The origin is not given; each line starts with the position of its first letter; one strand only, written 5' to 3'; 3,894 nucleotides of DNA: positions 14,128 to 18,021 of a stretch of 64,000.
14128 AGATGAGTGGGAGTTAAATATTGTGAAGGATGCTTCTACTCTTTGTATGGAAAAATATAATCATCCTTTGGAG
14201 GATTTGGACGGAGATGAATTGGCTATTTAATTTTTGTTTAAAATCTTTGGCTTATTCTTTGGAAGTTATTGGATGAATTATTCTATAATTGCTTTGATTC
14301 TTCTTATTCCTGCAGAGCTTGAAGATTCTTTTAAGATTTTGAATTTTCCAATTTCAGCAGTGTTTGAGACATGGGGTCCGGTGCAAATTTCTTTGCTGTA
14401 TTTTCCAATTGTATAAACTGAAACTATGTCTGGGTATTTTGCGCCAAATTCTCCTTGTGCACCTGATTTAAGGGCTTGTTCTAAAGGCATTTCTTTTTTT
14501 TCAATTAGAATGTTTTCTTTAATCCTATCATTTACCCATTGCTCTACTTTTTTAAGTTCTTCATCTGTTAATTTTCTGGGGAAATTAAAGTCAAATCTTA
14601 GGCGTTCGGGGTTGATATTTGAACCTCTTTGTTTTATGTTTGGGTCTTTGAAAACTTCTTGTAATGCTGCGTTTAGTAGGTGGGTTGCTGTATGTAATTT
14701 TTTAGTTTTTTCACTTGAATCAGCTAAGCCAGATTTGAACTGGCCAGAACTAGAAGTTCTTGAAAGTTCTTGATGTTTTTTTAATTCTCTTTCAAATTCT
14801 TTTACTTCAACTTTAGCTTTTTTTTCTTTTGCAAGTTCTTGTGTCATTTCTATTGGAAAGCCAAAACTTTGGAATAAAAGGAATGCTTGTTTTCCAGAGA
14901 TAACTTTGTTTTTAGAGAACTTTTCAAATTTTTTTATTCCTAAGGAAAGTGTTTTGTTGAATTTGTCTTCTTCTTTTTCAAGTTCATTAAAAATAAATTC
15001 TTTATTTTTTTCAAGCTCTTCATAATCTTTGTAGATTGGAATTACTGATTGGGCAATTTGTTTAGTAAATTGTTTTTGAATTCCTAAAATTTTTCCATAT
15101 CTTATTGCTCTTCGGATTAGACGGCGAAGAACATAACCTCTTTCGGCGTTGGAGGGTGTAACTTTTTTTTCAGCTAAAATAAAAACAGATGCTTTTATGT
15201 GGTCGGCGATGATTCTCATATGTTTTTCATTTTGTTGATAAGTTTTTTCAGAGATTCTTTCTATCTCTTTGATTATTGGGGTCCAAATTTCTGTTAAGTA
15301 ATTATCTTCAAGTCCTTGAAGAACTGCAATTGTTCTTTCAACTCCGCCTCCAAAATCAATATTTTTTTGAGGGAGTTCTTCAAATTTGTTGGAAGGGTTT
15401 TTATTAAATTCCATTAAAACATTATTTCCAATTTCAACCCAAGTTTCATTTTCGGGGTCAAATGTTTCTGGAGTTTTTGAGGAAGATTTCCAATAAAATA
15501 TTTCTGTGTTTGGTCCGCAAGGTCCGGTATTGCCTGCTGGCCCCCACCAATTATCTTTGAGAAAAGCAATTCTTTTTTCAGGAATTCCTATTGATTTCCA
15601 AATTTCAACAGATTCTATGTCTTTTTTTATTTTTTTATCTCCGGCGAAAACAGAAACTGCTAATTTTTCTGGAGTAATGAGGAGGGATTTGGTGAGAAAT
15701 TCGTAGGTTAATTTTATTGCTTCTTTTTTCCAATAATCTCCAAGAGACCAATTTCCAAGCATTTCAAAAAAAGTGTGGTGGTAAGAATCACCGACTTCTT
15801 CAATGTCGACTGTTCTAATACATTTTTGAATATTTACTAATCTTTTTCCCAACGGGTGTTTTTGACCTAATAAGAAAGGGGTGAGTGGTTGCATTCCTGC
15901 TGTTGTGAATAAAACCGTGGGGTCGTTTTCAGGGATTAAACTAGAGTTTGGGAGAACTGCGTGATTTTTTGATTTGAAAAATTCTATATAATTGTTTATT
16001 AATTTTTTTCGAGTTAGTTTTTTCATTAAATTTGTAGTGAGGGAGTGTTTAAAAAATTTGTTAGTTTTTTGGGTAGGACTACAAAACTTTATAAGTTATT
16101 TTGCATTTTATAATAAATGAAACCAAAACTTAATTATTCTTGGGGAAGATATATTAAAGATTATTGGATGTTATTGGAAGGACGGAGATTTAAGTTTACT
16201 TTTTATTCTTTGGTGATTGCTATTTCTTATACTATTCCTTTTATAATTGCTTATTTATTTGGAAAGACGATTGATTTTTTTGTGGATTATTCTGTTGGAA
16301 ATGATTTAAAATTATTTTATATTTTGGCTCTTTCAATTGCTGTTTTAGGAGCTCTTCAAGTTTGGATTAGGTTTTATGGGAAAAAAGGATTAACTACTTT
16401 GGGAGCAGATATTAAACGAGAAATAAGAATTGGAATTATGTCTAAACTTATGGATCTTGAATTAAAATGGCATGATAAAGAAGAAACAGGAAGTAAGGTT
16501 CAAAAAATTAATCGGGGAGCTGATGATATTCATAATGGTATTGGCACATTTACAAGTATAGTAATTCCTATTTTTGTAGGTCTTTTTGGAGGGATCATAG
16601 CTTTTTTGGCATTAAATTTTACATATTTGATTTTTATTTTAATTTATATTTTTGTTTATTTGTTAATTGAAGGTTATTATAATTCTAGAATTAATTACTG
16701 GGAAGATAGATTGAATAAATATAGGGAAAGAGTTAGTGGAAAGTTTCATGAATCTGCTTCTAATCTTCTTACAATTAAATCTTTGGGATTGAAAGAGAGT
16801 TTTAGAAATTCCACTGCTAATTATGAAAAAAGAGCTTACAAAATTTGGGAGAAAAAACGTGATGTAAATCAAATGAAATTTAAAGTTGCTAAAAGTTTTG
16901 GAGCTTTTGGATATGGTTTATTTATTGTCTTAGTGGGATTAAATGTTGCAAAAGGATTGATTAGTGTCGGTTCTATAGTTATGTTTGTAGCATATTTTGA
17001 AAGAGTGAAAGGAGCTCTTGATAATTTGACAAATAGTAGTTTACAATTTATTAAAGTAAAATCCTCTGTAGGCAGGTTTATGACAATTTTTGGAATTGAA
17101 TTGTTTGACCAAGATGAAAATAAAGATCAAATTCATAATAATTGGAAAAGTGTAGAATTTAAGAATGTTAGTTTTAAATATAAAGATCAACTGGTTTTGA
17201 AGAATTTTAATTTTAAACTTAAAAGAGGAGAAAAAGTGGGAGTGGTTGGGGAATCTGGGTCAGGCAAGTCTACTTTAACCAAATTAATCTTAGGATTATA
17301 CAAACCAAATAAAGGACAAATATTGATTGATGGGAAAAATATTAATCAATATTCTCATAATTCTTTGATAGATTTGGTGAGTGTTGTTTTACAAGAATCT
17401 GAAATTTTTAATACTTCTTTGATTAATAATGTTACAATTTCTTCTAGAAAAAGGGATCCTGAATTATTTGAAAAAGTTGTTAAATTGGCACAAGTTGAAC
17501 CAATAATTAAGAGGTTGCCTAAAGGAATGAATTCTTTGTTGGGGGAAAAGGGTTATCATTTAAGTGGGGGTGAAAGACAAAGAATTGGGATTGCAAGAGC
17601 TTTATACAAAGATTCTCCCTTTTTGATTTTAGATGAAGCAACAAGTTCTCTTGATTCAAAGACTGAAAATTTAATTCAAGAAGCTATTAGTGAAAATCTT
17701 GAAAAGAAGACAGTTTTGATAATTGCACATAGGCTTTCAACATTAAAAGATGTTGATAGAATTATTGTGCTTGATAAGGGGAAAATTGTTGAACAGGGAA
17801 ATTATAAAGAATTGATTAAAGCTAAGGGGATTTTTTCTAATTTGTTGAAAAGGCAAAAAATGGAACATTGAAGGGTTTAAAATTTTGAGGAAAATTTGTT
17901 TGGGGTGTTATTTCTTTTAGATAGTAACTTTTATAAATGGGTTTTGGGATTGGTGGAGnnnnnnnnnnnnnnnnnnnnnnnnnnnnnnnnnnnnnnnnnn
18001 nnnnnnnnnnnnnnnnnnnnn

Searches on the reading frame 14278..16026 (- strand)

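Call 11: search_protein_families(library=pfam, proteins=[window:14278-16026:-], max_evalue=0.01)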
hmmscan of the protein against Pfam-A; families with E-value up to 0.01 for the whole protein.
window:14278-16026:- (582 aa): 2 families
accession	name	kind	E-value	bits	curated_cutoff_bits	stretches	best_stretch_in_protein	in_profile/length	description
PF01411.24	tRNA-synt_2c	-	2e-133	446.3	30.3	1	11-449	4-453/552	tRNA synthetases class II (A)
PF07973.19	tRNA_SAD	-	1.4e-17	63.8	24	1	535-577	1-43/44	Threonyl and Alanyl tRNA synthetase second additional domain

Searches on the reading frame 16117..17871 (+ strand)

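Call 11: search_protein_families(library=pfam, proteins=[window:16117-17871:+], max_evalue=0.01)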
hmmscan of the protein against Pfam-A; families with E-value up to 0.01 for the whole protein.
window:16117-17871:+ (584 aa): 6 families
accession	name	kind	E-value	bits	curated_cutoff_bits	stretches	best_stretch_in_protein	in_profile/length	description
PF00005.33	ABC_tran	-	4.7e-34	118.4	25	1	361-510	1-137/137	ABC transporter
PF00664.28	ABC_membrane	-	3.1e-32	112.8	28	1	32-295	6-268/274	ABC transporter transmembrane region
PF02463.25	SMC_N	-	4.3e-09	36.6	40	1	375-552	28-211/220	RecF/RecN/SMC N terminal domain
PF03193.22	RsgA_GTPase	-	0.00038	20.7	30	1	326-394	62-129/174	RsgA GTPase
PF13401.12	AAA_22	-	0.0082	16.9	27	0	376-427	10-33/130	AAA domain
PF00503.26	G-alpha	-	0.0084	15.7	48.8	0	369-474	19-119/333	G-protein alpha subunit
